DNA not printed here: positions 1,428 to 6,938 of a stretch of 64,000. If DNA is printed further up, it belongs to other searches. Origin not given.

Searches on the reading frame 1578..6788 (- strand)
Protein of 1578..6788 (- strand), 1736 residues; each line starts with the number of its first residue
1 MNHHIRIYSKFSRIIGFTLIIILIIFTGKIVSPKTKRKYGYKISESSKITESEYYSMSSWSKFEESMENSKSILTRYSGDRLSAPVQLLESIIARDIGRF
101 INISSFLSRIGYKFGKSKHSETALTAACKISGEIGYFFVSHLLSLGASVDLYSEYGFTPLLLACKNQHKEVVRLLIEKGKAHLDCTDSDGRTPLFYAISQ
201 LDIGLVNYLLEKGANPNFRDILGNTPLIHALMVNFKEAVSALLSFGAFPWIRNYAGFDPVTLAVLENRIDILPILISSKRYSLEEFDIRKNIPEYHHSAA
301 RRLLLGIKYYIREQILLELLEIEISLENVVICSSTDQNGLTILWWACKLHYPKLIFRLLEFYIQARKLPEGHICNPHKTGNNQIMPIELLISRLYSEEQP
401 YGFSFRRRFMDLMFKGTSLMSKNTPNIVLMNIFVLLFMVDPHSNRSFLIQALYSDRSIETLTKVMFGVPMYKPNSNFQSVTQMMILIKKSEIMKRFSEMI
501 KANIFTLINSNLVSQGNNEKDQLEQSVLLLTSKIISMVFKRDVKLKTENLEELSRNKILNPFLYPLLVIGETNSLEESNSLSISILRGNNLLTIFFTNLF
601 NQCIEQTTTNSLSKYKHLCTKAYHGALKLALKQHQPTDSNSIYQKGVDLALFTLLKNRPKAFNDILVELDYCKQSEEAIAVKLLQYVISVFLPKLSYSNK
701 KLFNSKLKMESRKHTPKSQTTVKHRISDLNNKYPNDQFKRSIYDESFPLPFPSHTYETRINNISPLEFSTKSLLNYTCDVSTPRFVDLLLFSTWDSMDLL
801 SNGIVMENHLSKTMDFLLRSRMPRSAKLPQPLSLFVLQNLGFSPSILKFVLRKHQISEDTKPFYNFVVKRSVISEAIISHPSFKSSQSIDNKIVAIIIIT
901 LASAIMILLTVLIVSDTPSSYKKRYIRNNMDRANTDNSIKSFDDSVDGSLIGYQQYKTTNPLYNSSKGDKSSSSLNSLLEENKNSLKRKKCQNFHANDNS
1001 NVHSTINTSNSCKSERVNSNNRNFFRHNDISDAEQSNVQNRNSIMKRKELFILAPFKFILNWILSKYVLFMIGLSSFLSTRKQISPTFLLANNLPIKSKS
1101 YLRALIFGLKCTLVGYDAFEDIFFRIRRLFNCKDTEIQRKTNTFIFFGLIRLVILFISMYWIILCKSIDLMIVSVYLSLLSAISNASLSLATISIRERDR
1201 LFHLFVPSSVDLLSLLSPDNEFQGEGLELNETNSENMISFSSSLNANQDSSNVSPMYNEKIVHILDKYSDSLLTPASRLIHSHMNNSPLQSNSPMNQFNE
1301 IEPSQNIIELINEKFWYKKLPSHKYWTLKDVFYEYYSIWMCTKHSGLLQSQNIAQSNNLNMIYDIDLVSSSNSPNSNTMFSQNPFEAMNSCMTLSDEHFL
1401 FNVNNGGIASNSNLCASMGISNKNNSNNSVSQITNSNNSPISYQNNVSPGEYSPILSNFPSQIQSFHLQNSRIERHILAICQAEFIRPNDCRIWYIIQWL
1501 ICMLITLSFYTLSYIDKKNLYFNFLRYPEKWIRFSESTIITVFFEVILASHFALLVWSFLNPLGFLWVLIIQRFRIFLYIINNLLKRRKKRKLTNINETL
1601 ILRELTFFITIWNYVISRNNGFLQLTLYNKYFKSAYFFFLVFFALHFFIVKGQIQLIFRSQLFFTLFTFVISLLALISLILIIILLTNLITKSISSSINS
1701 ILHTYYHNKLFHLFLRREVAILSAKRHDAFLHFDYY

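Call 18: search_protein_families(library=pfam, proteins=[window:1578-6788:-], max_evalue=0.001)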
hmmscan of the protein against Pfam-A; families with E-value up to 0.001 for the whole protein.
window:1578-6788:- (1736 aa): 6 families
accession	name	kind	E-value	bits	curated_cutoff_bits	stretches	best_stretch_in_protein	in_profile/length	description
PF12796.13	Ank_2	-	3.2e-26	92.2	27.3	2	138-220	12-90/90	Ankyrin repeats (3 copies)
PF00023.36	Ank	-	1.4e-19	69.5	21.1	2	155-187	1-32/33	Ankyrin repeat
PF13637.12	Ank_4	-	3.1e-17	62.7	22.7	1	162-210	3-50/50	Ankyrin repeats (many copies)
PF13606.12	Ank_3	-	2.3e-15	55.4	22.3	0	155-182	1-27/30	Ankyrin repeat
PF13857.12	Ank_5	-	5.2e-11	43.1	27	2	142-197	1-56/56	Ankyrin repeats (many copies)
PF24521.3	Ank_KRIT1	-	0.00046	20.4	80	1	139-224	34-119/149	KRIT1 ankyrin-repeats domain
